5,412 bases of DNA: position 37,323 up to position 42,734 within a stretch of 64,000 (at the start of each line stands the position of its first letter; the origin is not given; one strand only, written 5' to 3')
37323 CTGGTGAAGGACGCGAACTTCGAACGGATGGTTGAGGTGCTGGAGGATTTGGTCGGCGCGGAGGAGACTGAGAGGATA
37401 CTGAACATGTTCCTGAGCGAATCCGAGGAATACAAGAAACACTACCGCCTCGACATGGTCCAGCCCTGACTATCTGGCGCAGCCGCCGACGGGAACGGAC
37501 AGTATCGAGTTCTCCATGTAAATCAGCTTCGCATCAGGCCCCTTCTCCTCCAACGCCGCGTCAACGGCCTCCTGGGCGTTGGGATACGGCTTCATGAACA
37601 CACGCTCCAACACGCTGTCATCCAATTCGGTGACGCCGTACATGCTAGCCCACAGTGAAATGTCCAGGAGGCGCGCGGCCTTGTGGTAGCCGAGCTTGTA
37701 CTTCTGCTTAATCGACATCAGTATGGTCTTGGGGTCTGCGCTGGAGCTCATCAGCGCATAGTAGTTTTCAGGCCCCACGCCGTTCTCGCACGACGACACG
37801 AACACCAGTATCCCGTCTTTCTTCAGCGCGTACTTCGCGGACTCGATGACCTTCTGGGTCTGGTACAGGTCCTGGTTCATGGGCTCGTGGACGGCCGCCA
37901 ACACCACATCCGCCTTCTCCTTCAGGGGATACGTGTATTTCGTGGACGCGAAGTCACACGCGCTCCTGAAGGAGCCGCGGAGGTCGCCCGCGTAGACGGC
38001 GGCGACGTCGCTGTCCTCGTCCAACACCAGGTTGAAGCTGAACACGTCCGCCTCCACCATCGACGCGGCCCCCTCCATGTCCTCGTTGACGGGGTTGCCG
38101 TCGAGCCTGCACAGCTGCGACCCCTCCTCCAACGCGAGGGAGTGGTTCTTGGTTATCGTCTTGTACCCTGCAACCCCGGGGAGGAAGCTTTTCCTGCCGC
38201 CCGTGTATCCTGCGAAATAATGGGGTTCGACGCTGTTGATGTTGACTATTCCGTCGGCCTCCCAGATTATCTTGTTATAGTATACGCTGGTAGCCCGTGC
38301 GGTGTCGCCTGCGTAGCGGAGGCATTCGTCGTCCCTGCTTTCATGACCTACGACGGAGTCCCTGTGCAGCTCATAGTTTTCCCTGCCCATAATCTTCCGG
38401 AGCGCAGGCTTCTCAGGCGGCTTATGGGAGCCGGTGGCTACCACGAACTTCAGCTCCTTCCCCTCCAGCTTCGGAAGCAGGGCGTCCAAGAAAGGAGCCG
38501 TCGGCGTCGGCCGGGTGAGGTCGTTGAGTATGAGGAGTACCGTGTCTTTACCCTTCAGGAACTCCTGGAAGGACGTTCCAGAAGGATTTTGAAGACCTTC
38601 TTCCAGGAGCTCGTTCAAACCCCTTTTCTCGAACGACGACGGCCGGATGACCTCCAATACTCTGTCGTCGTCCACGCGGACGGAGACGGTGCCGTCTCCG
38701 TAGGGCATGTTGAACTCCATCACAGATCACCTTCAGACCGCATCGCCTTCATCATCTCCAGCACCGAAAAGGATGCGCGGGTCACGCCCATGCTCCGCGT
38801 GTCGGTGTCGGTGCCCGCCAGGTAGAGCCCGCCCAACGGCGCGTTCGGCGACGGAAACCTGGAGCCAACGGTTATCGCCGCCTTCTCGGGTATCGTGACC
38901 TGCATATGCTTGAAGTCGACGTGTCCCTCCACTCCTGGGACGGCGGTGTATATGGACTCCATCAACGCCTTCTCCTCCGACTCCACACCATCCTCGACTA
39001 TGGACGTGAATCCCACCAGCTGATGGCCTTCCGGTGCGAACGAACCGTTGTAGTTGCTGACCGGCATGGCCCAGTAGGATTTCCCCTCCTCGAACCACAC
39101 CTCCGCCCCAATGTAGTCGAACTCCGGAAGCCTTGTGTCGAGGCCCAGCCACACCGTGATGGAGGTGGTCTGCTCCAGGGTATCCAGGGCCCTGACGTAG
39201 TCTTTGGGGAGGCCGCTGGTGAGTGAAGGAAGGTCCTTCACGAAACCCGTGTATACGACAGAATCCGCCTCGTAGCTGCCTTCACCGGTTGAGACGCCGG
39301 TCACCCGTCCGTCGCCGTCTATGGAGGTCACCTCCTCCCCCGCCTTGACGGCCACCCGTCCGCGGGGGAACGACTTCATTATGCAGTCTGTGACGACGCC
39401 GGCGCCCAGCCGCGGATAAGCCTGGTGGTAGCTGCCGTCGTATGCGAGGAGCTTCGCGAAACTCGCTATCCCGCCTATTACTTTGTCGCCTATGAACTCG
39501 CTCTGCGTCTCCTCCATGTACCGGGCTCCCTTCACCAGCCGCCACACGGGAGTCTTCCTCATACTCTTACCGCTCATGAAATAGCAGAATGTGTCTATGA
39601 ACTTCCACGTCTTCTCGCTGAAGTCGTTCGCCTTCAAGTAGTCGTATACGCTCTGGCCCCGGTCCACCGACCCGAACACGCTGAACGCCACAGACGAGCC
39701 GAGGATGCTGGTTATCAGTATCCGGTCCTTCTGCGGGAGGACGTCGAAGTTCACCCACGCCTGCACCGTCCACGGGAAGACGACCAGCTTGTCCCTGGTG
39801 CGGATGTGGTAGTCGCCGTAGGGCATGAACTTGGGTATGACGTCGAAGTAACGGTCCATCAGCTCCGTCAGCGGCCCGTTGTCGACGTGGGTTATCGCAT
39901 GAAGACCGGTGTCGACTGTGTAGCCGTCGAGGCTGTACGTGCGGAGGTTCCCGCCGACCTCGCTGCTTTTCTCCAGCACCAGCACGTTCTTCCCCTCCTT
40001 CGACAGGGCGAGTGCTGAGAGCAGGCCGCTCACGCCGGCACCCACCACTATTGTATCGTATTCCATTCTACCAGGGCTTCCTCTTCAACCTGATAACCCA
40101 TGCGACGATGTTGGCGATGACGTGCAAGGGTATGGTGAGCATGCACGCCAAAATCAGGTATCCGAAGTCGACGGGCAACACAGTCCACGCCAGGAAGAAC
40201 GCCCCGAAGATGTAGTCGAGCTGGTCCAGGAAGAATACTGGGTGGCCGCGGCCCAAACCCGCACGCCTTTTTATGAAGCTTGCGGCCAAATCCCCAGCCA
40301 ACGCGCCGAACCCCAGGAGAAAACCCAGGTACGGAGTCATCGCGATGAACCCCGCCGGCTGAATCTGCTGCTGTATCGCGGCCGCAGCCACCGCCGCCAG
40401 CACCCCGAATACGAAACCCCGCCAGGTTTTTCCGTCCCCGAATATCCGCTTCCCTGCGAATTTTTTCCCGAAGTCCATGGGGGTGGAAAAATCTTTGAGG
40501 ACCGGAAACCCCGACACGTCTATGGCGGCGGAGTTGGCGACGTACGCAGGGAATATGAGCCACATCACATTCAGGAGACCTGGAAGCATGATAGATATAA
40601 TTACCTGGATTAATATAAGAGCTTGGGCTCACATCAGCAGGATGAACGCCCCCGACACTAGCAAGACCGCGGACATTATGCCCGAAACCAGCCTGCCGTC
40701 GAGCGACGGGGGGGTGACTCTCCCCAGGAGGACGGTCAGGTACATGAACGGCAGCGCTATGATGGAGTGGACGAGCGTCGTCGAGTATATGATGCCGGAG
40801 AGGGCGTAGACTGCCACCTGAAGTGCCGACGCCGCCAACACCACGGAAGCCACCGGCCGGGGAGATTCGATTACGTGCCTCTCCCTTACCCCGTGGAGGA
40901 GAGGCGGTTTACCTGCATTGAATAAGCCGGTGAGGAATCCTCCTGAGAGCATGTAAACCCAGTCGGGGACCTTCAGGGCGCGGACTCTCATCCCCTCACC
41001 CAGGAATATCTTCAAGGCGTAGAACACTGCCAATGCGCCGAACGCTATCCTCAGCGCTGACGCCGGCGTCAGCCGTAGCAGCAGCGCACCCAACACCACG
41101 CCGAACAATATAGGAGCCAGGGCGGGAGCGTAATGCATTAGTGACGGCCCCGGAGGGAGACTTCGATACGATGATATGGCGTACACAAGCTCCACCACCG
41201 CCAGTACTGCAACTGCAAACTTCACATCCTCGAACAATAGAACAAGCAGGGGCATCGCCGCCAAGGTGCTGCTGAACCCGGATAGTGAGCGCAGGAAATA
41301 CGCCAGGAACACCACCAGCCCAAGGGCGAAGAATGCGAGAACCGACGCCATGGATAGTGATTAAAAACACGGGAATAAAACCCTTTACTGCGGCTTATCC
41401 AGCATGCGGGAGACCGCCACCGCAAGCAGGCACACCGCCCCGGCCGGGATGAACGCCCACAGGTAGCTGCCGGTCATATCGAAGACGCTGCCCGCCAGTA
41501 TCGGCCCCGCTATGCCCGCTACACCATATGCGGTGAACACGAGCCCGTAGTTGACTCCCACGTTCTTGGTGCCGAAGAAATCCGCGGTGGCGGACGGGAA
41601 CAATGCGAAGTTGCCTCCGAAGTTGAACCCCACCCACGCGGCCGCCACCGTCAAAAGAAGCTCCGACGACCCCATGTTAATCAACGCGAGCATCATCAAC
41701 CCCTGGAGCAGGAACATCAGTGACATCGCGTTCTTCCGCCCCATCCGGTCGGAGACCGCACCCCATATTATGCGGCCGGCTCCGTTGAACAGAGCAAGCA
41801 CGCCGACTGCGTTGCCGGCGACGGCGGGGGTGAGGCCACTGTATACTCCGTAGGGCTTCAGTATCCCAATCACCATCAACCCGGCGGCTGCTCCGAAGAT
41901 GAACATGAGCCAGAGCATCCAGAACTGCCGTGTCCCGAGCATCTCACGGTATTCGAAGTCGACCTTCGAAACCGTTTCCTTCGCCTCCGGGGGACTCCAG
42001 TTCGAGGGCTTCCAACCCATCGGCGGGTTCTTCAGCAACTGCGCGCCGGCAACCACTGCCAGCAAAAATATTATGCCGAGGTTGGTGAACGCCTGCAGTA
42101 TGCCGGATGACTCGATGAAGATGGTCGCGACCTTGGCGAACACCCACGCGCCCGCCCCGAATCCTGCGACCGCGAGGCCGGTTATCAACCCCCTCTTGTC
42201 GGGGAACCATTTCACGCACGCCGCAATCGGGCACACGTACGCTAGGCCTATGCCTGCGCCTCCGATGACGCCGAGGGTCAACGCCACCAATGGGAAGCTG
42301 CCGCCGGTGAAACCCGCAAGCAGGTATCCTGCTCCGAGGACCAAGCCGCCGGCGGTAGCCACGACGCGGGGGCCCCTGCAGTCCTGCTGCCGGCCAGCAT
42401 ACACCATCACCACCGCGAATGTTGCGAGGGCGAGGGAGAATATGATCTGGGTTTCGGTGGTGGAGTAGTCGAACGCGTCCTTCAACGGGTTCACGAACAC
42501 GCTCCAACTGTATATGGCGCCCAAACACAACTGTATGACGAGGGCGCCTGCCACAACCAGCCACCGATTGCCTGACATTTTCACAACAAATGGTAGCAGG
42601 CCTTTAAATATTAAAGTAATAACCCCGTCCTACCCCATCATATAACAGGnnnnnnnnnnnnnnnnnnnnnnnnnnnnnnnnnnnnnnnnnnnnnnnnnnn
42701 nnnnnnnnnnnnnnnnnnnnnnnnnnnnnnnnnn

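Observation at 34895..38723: HydB-HydG-HydD sulfhydrogenase-like operon lacking the catalytic large subunit, abutting a convergent LarA-family gene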

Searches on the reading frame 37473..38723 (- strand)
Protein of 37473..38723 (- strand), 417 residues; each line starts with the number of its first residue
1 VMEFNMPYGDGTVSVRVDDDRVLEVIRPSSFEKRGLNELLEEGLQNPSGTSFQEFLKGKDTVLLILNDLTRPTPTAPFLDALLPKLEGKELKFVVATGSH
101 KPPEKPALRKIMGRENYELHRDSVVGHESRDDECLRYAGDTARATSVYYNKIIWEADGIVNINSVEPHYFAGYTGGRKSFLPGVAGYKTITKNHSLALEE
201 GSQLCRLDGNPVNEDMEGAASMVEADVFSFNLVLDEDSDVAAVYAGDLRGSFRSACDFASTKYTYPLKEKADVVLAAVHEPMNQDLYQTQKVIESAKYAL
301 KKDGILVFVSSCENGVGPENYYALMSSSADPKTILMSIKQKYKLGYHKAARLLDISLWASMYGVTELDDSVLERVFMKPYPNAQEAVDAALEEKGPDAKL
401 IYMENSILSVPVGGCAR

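Call 3: search_protein_families(library=pfam, proteins=[window:37473-38723:-], max_evalue=0.01)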
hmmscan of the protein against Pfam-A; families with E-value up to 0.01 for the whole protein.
window:37473-38723:- (417 aa): 2 families
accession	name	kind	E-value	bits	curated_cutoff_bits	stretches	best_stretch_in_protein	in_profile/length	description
PF09861.14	Lar_N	-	3.7e-48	163.9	23.3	1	8-200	1-199/204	Lactate racemase N-terminal domain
PF21113.2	LarA_C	-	6.7e-14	52.5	25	1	269-407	4-148/152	Lactate racemase C-terminal domain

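Call 6: search_protein_families(library=ncbifam, proteins=[window:37473-38723:-], max_evalue=0.001)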
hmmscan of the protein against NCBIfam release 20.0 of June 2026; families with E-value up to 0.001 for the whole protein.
window:37473-38723:- (417 aa): 6 families
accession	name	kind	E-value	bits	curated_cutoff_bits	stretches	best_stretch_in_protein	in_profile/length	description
NF052593.1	NPN_racem_MAR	equivalog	6.1e-98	328.1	500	1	5-412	2-414/415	nickel-dependent malate racemase, LarAH6 family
NF033504.2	Ni_dep_LarA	equivalog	6.8e-78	262.3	460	1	4-412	2-421/422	nickel-dependent lactate racemase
NF052595.1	NPN_LarAH5_MAR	equivalog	1e-75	255.3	462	1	5-406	2-408/415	nickel-dependent malate racemase, LarAH5 family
NF052525.1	NPN_LarAH10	equivalog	5.2e-73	246.2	540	1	3-411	2-425/426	NPN-dependent 2-hydroxyacid racemase, LarAH10 family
NF052594.1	NPN_18_hexonate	equivalog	1.9e-09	36.8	500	1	56-310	21-293/411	nickel-dependent putative hexonate epimerase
NF052592.1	LarAH_14_15_16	equivalog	7.2e-08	31.2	740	1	90-199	109-215/520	NPN-dependent hydroxyacid isomerase, LarAH14/15/16 family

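Call 41: find_homologous_proteins(query=window:37473-38723:-, max_evalue=1e-30)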
Query window:37473-38723:- (417 aa): 3995 proteins with E <= 1e-30 among 8000 candidates; the best 120 are listed.
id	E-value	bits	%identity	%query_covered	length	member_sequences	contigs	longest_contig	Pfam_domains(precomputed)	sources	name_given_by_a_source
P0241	1.5e-277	938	100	100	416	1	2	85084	PF21113.3,PF09861.15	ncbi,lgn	-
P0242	2.0e-196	671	72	99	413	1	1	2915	PF21113.3,PF09861.15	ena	-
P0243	6.1e-187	640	67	99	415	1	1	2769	PF21113.3,PF09861.15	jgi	jgi:nickel-dependent lactate racemase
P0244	3.1e-185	634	68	98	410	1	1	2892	PF21113.3,PF09861.15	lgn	-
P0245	4.3e-181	621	65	98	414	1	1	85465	PF21113.3,PF09861.15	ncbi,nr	ncbi:MAG: nickel-dependent lactate racemase [Candidatus Altiarchaeales archaeon]|nr:nickel-dependent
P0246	1.3e-116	409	48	99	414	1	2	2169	PF21113.3,PF09861.15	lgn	-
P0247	7.4e-116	406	46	99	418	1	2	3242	PF21113.3,PF09861.15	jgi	jgi:nickel-dependent lactate racemase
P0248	3.5e-114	400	47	98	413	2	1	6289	PF21113.3,PF09861.15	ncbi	-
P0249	7.2e-114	399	49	98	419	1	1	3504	PF21113.3,PF09861.15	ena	-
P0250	2.3e-113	398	44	99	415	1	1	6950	PF21113.3,PF09861.15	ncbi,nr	ncbi:nickel-dependent lactate racemase [bacterium]|nr:nickel-dependent lactate racemase [bacterium]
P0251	5.3e-113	397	46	99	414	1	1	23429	PF21113.3,PF09861.15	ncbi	-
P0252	3.4e-112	394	45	99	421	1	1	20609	PF21113.3,PF09861.15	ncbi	-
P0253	5.7e-112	393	46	99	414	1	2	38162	PF21113.3,PF09861.15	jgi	jgi:nickel-dependent lactate racemase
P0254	1.6e-111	392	45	99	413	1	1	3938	PF21113.3,PF09861.15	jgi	jgi:nickel-dependent lactate racemase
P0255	1.7e-111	392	46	98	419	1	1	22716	PF21113.3,PF09861.15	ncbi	-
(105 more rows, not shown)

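Call 42: find_encoding_contigs(protein=P0245, flank=10000, max_places=2)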
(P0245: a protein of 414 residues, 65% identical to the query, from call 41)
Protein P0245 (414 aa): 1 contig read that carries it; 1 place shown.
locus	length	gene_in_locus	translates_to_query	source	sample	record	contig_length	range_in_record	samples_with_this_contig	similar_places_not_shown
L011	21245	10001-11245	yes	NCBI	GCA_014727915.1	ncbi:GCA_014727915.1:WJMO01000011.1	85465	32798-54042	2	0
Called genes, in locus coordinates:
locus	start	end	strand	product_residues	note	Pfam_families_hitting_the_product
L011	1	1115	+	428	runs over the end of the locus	PF07690:MFS_1, PF13347:MFS_2, PF07690:MFS_1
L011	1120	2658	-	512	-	-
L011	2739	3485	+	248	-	PF01925:TauE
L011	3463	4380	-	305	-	PF01063:Aminotran_4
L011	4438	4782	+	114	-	-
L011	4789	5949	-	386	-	PF04055:Radical_SAM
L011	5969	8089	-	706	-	PF01564:Spermine_synth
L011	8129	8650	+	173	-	PF01864:CarS-like, PF01148:CTP_transf_1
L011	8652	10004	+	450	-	PF00890:FAD_binding_2 (weak), PF01266:DAO (weak), PF01593:Amino_oxidase, PF03486:HI0933_like (faint), PF12831:FAD_oxidored (weak), PF13450:NAD_binding_8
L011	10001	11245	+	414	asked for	PF09861:Lar_N, PF21113:LarA_C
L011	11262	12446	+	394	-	PF25023:TEN_YD-shell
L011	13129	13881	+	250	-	-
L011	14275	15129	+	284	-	PF25023:TEN_YD-shell (weak)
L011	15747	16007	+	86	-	-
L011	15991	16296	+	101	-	-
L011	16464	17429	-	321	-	PF03447:NAD_binding_3, PF00742:Homoserine_dh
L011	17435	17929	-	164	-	PF01842:ACT, PF13291:ACT_4 (faint), PF26798:ACT_10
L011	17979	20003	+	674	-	PF01751:Toprim, PF01131:Topoisom_bac, PF01396:Zn_ribbon_Top1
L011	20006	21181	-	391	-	PF07719:TPR_2 (faint), PF13428:TPR_14 (faint), PF23914:TPR_CcmH_CycH (faint), PF13414:TPR_11 (faint), PF13424:TPR_12 (faint), PF13432:TPR_16 (faint), PF14559:TPR_19 (weak), PF13431:TPR_17 (weak), +3 more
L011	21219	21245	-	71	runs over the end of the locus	-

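Call 43: find_encoding_contigs(protein=P0242, flank=3000, max_places=2)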
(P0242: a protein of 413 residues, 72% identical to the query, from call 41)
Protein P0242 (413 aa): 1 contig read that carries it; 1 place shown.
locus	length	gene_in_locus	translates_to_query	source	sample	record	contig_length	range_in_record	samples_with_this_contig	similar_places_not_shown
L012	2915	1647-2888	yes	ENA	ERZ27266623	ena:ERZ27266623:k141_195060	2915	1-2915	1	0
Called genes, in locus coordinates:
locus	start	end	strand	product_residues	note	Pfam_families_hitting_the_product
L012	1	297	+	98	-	?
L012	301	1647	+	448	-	PF00070:Pyr_redox (faint), PF00890:FAD_binding_2, PF01266:DAO, PF01494:FAD_binding_3 (weak), PF01593:Amino_oxidase, PF03486:HI0933_like (weak), PF12831:FAD_oxidored, PF13450:NAD_binding_8, +2 more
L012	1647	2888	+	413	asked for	PF09861:Lar_N, PF21113:LarA_C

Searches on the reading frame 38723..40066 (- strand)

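Call 3: search_protein_families(library=pfam, proteins=[window:38723-40066:-], max_evalue=0.01)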
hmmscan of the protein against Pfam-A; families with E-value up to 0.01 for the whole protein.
window:38723-40066:- (448 aa): 12 families
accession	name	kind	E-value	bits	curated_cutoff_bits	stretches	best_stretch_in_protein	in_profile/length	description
PF01593.30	Amino_oxidase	-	3.9e-22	79.6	19.8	1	12-424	1-423/443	Flavin containing amine oxidoreductase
PF13450.12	NAD_binding_8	-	4.7e-17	62.5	21.9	1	7-72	1-67/68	NAD(P)-binding Rossmann-like domain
PF01266.30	DAO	-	1e-09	38.9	27.9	1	4-39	1-37/353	FAD dependent oxidoreductase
PF03486.20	HI0933_like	-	1.2e-07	31.9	50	1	4-41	2-39/244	HI0933-like protein Rossmann domain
PF00890.30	FAD_binding_2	-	1.5e-07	31.4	20.4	1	4-41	1-38/414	FAD binding domain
PF13738.12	Pyr_redox_3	-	1.9e-06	27.8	30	1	6-49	1-44/305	Pyridine nucleotide-disulphide oxidoreductase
PF12831.13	FAD_oxidored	-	2e-06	27.8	27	1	4-72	1-67/416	FAD dependent oxidoreductase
PF07992.20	Pyr_redox_2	-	1.6e-05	25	26.1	0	5-37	145-177/291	Pyridine nucleotide-disulphide oxidoreductase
PF01494.25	FAD_binding_3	-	4.2e-05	23.4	22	1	2-47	1-46/349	FAD binding domain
PF01946.23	Thi4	-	0.00012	21.9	26.2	1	1-40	16-56/235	Thi4 family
PF00070.33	Pyr_redox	-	0.0017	19.3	22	0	5-38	2-35/82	Pyridine nucleotide-disulphide oxidoreductase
PF00996.24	GDI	-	0.0028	16.7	23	1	2-81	4-80/436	GDP dissociation inhibitor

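Call 6: search_protein_families(library=ncbifam, proteins=[window:38723-40066:-], max_evalue=0.001)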
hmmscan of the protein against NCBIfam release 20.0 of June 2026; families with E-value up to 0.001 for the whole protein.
window:38723-40066:- (448 aa): 67 families (the best 25 are shown)
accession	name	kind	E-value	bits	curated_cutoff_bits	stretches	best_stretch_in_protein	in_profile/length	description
NF005560.0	PRK07233.1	equivalog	4.1e-17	62.2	252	2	6-63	4-61/435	hypothetical protein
TIGR00562.1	proto_IX_ox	equivalog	1.9e-15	56.4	97.85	1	4-309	4-317/470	protoporphyrinogen oxidase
NF045637.1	carotdesatCrtDProt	equivalog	5.3e-14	51.6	580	1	6-59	2-55/485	1-hydroxycarotenoid 3,4-desaturase CrtD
TIGR02734.1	crtI_fam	subfamily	5.4e-13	48.5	238.1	1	5-58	1-54/504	phytoene desaturase family protein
NF042421.1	hydcarot_desat_CrtD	equivalog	2e-11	43.1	500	1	5-78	4-71/487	1-hydroxycarotenoid 3,4-desaturase CrtD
NF058655.1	CrtID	equivalog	2.2e-11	43.3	640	1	6-54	2-50/478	bifunctional phytoene desaturase/3,4-desaturase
NF005547.0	PRK07208.1-3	equivalog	4.6e-11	42.1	380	1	5-58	7-60/465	hypothetical protein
NF005548.0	PRK07208.1-4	equivalog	1.9e-10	39.9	389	1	4-57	5-58/488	hypothetical protein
TIGR02733.1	desat_CrtD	equivalog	9.9e-10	37.7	549.7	1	4-67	3-66/492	C-3',4' desaturase CrtD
NF005545.0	PRK07208.1-1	equivalog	9.9e-10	37.4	451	1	3-58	8-64/504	hypothetical protein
TIGR03467.1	HpnE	equivalog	1.2e-09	38.1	283.05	1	6-58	2-56/430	hydroxysqualene dehydroxylase HpnE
TIGR00275.1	TIGR00275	subfamily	5e-09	35.5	183.8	1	5-41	1-37/401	aminoacetone oxidase family FAD-binding enzyme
TIGR02730.1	carot_isom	equivalog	8.8e-09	34.7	586.9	1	3-73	1-71/493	carotenoid isomerase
TIGR00031.1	UDP-GALP_mutase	equivalog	1.9e-08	33.7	303.75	1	3-74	2-74/378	UDP-galactopyranose mutase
NF008843.0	PRK11883.1-3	equivalog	3.7e-08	32.9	406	0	5-65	4-66/424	protoporphyrinogen oxidase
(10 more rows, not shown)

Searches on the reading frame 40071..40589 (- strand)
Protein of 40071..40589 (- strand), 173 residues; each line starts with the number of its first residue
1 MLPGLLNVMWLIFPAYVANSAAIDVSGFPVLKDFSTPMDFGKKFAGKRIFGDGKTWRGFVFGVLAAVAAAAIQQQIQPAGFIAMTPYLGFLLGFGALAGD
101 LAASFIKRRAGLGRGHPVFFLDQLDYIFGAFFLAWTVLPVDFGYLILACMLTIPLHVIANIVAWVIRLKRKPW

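Call 3: search_protein_families(library=pfam, proteins=[window:40071-40589:-], max_evalue=0.01)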
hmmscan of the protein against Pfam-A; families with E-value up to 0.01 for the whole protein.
window:40071-40589:- (173 aa): 2 families
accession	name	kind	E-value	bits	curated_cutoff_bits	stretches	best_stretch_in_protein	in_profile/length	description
PF01864.22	CarS-like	-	2.4e-42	145.3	22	1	5-173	5-175/175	CDP-archaeol synthase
PF01148.25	CTP_transf_1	-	2.8e-08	34.4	24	1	53-111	169-229/264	Cytidylyltransferase family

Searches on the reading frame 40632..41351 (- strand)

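Call 3: search_protein_families(library=pfam, proteins=[window:40632-41351:-], max_evalue=0.01)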
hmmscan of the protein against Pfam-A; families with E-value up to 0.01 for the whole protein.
window:40632-41351:- (240 aa): 1 family
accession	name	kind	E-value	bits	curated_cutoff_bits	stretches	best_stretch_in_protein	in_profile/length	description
PF01925.25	TauE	-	8.7e-15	55.5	32.6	1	11-236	2-236/237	Sulfite exporter TauE/SafE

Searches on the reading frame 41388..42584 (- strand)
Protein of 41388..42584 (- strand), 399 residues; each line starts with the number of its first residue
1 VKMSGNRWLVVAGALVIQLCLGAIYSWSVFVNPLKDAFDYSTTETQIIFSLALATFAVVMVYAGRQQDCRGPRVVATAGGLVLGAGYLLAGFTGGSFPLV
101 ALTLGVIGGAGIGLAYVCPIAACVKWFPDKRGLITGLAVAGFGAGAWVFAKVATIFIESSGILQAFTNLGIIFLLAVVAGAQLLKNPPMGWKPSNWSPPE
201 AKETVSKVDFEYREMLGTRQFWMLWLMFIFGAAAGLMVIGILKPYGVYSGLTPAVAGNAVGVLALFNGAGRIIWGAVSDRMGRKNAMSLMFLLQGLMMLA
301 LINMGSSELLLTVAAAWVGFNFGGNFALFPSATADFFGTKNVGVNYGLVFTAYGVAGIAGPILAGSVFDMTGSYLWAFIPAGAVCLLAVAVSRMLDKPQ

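Call 3: search_protein_families(library=pfam, proteins=[window:41388-42584:-], max_evalue=0.01)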
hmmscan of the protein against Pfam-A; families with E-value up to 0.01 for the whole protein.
window:41388-42584:- (399 aa): 5 families
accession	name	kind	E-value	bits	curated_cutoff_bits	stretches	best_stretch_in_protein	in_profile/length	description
PF07690.21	MFS_1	-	6.4e-37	127.7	33.4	2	19-237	6-221/347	Major Facilitator Superfamily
PF06813.19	Nodulin-like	-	3.9e-05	23.7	24.7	1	7-160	1-158/250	Nodulin-like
PF13347.12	MFS_2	-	0.00086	18.4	27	1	169-337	177-343/427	MFS/sugar transport protein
PF23262.1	NFD4_C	-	0.0043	17.3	27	1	214-354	12-154/215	NFD4, C-terminal domain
PF06779.20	MFS_4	-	0.0087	15.9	26.3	0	57-392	45-363/364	Uncharacterised MFS-type transporter YbfB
